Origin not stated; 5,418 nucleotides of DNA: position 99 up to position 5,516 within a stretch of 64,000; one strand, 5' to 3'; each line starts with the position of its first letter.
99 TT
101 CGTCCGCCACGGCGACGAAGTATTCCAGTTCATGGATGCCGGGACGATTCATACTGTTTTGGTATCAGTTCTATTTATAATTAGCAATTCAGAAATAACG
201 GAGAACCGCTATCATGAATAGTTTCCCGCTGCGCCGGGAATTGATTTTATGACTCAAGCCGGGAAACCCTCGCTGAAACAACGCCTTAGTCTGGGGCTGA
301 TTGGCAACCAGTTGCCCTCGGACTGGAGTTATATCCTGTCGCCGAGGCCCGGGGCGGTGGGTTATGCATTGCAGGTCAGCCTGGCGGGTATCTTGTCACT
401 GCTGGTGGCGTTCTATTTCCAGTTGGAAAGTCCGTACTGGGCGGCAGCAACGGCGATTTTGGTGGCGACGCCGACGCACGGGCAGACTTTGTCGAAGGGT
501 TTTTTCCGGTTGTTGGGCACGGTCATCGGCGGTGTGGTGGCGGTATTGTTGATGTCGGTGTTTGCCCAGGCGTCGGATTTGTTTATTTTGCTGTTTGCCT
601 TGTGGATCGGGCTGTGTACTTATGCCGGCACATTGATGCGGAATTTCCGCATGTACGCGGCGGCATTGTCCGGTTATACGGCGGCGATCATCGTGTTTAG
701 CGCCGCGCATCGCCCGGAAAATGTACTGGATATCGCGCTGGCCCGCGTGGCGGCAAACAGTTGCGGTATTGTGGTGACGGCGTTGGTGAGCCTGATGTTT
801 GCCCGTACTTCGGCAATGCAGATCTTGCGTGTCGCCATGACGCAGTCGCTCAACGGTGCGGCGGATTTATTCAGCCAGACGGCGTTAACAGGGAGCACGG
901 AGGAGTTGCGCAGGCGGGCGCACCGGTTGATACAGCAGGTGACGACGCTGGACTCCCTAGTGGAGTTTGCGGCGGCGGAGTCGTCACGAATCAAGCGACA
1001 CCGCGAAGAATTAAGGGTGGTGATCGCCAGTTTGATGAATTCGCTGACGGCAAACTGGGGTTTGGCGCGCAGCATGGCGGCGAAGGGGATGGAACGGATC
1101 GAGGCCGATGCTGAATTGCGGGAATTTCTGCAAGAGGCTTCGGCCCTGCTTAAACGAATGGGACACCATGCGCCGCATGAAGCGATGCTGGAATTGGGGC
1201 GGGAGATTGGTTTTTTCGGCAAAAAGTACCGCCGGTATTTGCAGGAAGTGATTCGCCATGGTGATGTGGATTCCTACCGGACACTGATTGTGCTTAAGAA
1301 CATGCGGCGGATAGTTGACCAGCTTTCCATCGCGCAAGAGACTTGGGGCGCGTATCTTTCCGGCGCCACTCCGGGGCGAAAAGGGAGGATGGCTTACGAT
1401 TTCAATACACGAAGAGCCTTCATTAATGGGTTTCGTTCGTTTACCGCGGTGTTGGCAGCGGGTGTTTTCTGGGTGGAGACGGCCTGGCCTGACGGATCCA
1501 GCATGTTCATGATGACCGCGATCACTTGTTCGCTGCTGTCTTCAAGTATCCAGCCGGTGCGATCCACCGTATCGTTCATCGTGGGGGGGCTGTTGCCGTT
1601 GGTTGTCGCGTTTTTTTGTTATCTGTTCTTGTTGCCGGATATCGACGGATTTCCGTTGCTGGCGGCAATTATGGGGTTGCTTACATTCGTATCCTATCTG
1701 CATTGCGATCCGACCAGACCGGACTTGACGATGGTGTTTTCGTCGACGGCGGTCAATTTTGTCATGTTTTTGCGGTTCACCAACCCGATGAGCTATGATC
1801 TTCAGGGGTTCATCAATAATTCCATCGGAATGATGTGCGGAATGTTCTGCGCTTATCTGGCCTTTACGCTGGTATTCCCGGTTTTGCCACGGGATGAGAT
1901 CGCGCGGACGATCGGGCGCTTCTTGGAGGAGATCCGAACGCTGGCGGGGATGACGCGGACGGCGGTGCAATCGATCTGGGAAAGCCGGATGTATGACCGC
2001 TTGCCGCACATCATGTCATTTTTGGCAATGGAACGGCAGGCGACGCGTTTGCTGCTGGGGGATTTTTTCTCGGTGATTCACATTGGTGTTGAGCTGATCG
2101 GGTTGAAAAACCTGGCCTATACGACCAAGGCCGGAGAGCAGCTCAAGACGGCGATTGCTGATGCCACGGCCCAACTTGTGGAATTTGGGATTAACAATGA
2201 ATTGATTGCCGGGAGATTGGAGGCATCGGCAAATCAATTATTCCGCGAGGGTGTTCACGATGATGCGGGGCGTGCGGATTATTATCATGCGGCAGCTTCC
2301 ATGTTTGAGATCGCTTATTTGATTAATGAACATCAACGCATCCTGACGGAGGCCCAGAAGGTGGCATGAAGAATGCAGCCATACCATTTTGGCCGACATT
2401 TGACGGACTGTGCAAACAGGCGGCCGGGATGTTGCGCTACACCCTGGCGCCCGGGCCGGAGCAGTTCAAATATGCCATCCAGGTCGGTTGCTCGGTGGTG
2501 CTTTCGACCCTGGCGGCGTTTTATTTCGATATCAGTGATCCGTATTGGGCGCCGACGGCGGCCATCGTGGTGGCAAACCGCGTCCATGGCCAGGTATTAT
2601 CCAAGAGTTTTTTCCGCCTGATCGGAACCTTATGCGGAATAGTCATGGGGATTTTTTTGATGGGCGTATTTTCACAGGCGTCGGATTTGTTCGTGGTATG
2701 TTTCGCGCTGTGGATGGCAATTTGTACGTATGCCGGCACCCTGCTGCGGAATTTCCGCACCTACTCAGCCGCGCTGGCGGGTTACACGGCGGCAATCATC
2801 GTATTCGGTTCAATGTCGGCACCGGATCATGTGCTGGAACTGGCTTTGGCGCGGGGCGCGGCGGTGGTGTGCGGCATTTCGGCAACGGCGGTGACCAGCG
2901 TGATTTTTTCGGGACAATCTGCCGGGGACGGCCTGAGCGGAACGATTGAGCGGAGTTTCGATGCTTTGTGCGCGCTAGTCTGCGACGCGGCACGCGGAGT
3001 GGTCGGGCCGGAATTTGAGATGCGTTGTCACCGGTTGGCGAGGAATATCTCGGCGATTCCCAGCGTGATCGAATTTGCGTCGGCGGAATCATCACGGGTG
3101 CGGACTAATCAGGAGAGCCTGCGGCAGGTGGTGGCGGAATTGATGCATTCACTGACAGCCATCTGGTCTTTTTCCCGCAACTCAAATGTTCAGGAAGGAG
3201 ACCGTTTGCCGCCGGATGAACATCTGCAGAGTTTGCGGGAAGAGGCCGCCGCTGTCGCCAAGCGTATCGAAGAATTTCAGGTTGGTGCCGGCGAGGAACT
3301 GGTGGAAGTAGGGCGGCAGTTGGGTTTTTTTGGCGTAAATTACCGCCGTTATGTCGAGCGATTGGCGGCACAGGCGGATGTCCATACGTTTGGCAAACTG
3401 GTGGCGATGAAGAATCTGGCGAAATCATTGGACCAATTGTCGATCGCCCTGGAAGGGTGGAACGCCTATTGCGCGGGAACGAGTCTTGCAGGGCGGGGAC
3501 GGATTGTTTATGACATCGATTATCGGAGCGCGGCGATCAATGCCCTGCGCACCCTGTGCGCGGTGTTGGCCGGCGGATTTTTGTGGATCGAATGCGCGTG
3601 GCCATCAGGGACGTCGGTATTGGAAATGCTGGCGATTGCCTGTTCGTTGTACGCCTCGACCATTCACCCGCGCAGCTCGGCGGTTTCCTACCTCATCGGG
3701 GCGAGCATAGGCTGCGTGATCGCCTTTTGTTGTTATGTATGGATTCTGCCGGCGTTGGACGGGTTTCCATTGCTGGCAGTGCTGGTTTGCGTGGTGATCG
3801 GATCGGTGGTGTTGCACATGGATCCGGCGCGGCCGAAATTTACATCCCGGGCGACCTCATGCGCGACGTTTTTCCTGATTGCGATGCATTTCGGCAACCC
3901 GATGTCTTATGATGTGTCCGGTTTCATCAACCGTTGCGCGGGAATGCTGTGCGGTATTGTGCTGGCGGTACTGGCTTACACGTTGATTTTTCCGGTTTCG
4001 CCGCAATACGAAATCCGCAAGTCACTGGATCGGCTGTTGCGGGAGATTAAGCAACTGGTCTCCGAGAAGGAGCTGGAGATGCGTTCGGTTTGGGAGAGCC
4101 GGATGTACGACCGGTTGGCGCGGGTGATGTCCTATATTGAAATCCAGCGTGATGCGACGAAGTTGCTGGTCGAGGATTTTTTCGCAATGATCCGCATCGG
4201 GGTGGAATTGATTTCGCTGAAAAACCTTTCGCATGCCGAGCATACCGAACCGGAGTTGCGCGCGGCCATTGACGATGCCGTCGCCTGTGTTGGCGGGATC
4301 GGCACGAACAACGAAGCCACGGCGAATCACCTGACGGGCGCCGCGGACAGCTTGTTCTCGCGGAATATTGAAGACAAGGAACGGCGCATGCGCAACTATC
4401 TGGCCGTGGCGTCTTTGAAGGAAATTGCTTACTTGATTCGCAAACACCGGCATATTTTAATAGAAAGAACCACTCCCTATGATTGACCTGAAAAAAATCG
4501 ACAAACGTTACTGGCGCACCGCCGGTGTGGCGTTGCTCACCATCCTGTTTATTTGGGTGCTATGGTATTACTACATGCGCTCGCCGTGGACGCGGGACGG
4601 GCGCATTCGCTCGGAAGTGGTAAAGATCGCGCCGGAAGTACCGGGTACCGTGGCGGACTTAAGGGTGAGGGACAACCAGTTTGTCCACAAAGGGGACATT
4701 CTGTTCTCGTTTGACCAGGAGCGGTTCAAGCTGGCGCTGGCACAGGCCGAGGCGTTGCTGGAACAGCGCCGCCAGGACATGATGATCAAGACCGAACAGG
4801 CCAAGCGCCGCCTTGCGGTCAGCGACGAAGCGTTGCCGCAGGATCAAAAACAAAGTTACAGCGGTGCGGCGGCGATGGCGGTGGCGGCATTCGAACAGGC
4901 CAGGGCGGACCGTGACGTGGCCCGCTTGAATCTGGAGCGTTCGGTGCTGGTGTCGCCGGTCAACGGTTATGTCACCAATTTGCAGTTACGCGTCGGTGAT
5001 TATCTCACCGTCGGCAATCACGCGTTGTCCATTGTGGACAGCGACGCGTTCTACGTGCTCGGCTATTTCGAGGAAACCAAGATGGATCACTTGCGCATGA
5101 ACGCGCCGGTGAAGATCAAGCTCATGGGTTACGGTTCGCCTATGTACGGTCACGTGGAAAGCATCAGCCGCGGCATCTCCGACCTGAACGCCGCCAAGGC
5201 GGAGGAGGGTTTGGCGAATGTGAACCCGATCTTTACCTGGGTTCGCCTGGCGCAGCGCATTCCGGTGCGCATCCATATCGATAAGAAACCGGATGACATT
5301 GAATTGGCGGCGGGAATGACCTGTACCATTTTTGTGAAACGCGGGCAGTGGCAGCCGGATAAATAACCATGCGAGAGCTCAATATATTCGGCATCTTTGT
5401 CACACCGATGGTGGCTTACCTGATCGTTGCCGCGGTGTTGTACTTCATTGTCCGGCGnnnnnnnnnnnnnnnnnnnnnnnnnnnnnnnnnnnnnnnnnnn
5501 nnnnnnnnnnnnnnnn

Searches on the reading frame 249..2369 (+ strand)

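Call 43: search_protein_families(library=pfam, proteins=[window:249-2369:+], max_evalue=0.0001)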
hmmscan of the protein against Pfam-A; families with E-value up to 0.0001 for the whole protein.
window:249-2369:+ (706 aa): 4 families
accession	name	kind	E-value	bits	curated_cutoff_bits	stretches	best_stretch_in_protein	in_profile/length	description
PF04632.18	FUSC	-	1.2e-137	460.8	30.9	1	37-666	2-621/660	Fusaric acid resistance protein family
PF13515.12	FUSC_2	-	1.3e-15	58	25.6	1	50-180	2-126/126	Fusaric acid resistance protein-like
PF11744.14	ALMT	-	4.9e-09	36.1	20.6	1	40-185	14-169/471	Aluminium activated malate transporter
PF06081.17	ArAE_1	-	1.3e-05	25.8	22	1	43-184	10-141/141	Aromatic acid exporter family member 1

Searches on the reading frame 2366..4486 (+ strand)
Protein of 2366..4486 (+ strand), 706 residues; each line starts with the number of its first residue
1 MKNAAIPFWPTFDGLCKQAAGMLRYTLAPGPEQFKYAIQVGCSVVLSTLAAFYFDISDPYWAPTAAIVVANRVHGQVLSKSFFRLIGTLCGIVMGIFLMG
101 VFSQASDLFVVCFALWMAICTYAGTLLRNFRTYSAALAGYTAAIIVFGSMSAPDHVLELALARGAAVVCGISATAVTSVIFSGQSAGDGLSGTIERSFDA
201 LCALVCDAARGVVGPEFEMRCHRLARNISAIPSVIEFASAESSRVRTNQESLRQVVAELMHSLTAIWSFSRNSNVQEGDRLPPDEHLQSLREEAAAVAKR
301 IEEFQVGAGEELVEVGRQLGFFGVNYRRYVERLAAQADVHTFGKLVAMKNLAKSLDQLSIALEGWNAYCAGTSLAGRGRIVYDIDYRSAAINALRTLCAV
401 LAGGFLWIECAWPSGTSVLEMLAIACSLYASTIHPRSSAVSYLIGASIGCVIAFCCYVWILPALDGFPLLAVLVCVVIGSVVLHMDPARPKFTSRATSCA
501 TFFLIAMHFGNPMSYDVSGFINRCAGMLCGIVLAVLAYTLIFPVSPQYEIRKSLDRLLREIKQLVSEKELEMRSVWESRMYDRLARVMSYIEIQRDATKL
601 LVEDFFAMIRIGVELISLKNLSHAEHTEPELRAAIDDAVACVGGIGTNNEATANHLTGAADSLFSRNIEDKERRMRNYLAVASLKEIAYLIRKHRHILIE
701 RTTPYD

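Call 43: search_protein_families(library=pfam, proteins=[window:2366-4486:+], max_evalue=0.0001)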
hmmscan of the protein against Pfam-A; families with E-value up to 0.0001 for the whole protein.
window:2366-4486:+ (706 aa): 2 families
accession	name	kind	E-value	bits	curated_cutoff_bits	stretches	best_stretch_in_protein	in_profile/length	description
PF04632.18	FUSC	-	1.1e-129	434.5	30.9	1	35-696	3-658/660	Fusaric acid resistance protein family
PF13515.12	FUSC_2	-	3.9e-14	53.3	25.6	1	47-172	2-121/126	Fusaric acid resistance protein-like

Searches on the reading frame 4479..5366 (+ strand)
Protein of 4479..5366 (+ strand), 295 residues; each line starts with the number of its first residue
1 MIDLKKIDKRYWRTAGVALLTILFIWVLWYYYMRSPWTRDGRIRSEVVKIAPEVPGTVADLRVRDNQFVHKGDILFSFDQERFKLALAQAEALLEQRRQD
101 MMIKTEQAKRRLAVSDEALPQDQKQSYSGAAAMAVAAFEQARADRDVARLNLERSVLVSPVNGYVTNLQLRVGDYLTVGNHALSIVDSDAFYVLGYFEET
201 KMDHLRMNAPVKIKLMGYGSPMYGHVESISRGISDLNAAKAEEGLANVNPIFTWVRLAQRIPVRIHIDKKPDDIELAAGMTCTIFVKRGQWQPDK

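Call 43: search_protein_families(library=pfam, proteins=[window:4479-5366:+], max_evalue=0.0001)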
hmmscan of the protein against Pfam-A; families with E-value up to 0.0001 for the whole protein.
window:4479-5366:+ (295 aa): 4 families
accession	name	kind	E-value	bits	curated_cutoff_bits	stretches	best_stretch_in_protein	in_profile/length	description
PF13533.13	Biotin_lipoyl_2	-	2.1e-11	43.8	29.8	1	48-79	1-32/32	Biotin-lipoyl like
PF16576.10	HlyD_D23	-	3e-11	43.5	30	1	46-230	18-185/214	Barrel-sandwich domain of CusB or HlyD membrane-fusion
PF13437.12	HlyD_3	-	4.2e-10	40.7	22.2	1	156-233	1-80/106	HlyD family secretion protein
PF00529.27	CusB_dom_1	-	2.9e-07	31.1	26.5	1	25-283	7-84/89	Cation efflux system protein CusB domain 1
